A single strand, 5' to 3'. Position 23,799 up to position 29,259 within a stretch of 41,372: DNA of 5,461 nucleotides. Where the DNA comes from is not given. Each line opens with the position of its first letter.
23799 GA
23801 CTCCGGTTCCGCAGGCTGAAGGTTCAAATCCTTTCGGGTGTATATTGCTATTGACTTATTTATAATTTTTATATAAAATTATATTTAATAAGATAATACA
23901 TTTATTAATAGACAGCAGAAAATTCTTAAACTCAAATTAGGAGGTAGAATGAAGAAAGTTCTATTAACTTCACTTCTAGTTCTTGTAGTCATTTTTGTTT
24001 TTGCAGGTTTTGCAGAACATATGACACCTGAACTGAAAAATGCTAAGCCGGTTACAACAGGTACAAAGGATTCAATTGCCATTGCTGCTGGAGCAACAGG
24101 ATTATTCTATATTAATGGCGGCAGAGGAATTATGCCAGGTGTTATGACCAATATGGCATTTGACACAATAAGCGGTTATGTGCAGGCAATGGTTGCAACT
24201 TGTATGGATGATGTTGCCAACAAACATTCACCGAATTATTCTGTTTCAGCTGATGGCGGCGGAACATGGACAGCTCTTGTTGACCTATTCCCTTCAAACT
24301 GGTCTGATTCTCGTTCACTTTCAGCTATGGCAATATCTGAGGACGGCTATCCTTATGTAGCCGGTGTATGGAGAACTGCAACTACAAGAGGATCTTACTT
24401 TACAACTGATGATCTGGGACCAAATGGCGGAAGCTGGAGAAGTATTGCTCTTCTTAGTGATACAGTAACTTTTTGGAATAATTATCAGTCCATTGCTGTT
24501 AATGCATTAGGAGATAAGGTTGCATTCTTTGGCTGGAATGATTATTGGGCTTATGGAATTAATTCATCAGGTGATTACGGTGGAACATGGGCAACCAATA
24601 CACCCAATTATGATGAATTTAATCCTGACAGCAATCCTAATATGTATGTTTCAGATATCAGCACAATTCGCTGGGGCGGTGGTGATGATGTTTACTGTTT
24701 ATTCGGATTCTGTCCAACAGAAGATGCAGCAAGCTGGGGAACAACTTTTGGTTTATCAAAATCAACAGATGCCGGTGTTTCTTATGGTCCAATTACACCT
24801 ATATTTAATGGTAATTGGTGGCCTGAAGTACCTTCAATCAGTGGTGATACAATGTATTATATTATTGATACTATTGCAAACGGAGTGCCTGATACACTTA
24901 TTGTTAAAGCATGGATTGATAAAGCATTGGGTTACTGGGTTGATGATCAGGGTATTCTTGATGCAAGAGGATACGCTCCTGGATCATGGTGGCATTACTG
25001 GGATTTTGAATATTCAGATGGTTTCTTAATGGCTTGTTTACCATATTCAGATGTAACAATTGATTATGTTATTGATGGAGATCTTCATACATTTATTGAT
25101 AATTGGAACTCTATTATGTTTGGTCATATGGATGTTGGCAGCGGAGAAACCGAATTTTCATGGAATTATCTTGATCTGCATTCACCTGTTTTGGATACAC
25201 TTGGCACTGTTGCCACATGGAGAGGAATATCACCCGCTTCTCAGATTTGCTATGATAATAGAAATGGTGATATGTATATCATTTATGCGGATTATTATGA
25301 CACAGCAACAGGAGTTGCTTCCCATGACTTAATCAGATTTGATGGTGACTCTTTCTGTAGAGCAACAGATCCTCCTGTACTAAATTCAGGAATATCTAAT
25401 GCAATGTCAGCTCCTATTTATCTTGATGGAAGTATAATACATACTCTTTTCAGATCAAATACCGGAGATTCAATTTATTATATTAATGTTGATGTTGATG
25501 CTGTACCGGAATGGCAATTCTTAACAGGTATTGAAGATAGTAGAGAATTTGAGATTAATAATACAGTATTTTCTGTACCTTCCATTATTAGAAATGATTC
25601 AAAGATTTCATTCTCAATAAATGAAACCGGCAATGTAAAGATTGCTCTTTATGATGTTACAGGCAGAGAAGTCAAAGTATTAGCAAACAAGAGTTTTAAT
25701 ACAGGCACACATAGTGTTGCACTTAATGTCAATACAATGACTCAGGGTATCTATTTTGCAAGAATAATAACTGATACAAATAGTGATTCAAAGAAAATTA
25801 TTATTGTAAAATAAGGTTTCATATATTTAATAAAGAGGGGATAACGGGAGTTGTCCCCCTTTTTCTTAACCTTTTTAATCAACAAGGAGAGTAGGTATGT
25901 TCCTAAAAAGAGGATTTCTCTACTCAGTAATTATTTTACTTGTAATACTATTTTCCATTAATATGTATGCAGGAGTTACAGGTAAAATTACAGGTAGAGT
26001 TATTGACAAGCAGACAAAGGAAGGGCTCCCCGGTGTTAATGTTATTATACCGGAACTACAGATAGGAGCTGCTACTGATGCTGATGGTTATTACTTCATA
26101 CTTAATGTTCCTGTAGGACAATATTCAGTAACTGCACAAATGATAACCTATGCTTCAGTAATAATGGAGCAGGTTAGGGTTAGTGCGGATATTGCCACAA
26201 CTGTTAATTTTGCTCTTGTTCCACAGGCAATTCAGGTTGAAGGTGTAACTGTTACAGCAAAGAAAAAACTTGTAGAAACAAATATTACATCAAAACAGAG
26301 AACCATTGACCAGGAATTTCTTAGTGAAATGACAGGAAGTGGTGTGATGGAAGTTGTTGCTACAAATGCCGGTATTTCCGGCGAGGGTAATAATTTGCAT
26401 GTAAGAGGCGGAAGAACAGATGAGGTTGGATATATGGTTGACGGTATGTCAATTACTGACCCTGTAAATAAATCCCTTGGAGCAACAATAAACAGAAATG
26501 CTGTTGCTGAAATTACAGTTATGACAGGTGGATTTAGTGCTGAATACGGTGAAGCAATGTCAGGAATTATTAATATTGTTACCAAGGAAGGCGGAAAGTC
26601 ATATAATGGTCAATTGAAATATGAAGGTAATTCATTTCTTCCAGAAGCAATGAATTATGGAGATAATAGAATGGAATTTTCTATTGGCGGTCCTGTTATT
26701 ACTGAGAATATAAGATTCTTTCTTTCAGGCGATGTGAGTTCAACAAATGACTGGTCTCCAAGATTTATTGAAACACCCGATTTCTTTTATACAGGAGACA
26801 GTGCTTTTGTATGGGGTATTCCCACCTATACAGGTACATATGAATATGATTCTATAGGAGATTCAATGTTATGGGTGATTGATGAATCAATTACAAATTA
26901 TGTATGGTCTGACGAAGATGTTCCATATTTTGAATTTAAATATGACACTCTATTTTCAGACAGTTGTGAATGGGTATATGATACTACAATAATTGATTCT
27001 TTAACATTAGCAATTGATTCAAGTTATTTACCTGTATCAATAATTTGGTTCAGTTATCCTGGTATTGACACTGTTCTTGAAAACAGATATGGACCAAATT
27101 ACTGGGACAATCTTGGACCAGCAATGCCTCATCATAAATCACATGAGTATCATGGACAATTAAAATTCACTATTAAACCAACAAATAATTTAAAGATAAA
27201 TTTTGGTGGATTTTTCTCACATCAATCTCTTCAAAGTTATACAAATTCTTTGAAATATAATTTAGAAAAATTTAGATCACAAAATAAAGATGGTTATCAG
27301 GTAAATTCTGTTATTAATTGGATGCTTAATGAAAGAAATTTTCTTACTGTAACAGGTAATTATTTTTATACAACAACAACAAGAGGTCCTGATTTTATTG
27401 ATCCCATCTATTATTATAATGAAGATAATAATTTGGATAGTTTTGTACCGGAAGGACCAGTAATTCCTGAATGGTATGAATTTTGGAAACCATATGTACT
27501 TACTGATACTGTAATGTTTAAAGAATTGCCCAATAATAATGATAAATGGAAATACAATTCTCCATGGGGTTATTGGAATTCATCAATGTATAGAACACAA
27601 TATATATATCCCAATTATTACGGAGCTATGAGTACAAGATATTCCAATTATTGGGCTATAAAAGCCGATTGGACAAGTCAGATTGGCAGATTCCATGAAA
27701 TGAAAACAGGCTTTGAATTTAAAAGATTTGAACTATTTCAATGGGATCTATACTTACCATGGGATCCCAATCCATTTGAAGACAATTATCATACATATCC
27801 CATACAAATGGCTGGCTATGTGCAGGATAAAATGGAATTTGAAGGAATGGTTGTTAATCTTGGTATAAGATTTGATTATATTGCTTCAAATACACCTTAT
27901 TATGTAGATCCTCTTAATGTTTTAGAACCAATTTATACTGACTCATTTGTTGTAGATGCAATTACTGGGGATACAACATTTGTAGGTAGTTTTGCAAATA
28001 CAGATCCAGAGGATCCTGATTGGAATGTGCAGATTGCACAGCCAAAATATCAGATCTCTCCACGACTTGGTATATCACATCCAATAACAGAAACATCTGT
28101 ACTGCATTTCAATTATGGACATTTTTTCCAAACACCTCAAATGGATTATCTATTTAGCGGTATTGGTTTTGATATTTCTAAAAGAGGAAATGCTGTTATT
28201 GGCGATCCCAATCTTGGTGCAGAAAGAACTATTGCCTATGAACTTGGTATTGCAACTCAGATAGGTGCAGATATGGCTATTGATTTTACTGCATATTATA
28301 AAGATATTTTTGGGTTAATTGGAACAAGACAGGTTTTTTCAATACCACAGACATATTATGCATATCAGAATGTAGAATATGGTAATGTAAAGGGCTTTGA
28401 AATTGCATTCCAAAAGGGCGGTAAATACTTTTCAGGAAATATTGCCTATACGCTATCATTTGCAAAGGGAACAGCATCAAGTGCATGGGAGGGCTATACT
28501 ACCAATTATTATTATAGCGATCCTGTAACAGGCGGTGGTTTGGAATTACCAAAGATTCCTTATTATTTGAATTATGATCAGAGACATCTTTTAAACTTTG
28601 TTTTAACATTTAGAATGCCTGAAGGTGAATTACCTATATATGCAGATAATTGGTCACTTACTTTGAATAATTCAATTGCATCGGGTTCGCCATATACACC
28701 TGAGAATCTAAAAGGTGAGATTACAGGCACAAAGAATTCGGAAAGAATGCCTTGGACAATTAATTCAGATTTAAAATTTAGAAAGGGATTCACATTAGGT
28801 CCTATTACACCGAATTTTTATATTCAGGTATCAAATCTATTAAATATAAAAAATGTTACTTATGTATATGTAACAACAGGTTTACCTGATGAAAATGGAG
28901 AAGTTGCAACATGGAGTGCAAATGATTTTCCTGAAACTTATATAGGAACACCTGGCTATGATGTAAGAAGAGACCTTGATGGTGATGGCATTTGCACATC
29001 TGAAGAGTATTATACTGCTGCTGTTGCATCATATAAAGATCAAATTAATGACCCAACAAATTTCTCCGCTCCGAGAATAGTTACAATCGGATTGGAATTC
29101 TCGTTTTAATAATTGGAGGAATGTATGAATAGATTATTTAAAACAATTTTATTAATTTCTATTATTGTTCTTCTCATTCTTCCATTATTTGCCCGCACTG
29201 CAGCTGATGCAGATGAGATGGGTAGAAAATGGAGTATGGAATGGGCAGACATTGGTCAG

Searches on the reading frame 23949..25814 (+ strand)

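Call 58: search_protein_families(library=pfam, proteins=[window:23949-25814:+], max_evalue=0.001)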
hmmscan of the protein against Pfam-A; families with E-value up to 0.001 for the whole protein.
window:23949-25814:+ (621 aa): 1 family
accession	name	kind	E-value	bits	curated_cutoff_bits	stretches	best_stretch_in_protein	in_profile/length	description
PF18962.6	Por_Secre_tail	-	1.3e-09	38.7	27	1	552-619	11-75/75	Secretion system C-terminal sorting domain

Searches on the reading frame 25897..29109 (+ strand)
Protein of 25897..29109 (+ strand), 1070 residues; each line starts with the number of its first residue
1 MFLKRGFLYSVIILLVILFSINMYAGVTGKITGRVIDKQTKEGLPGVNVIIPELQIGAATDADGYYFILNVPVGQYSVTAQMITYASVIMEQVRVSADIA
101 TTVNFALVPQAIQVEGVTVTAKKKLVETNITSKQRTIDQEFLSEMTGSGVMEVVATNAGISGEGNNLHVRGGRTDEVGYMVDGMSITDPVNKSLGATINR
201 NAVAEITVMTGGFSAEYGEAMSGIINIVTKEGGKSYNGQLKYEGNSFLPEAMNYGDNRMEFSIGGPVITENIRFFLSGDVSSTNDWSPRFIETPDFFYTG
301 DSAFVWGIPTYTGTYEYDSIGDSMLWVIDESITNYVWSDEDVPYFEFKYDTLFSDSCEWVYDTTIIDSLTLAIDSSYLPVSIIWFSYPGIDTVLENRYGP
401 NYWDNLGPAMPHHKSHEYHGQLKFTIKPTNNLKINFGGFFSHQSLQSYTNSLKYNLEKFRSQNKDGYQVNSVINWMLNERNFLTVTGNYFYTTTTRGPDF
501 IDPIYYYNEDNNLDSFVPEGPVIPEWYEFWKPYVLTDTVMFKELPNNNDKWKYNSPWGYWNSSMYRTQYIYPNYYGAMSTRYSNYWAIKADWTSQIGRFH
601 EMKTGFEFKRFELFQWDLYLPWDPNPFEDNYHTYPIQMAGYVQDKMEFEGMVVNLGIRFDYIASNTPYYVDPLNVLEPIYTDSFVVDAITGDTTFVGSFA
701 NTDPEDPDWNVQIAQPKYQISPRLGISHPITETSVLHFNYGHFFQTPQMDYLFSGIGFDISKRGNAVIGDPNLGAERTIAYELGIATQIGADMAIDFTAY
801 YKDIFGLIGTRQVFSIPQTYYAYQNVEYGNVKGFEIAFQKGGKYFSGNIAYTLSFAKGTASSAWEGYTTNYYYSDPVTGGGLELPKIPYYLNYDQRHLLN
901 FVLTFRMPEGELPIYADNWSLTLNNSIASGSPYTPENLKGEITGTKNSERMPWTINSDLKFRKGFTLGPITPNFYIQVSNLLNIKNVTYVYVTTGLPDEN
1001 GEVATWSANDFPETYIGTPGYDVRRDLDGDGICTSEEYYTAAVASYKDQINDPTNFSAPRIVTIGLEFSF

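Call 9: search_protein_families(library=pfam, proteins=[window:25897-29109:+], max_evalue=0.01)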
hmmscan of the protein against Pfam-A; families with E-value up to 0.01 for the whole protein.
window:25897-29109:+ (1070 aa): 3 families
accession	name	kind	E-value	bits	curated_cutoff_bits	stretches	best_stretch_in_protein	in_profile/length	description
PF13715.12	CarbopepD_reg_2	-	4.6e-17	62.3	32.2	1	31-119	1-88/88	CarboxypepD_reg-like domain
PF13620.12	CarboxypepD_reg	-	1.5e-14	54.5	32.3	1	31-107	2-81/82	Carboxypeptidase regulatory-like domain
PF07715.20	Plug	-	1.1e-07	32.7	23.9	1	131-223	6-106/107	TonB-dependent Receptor Plug Domain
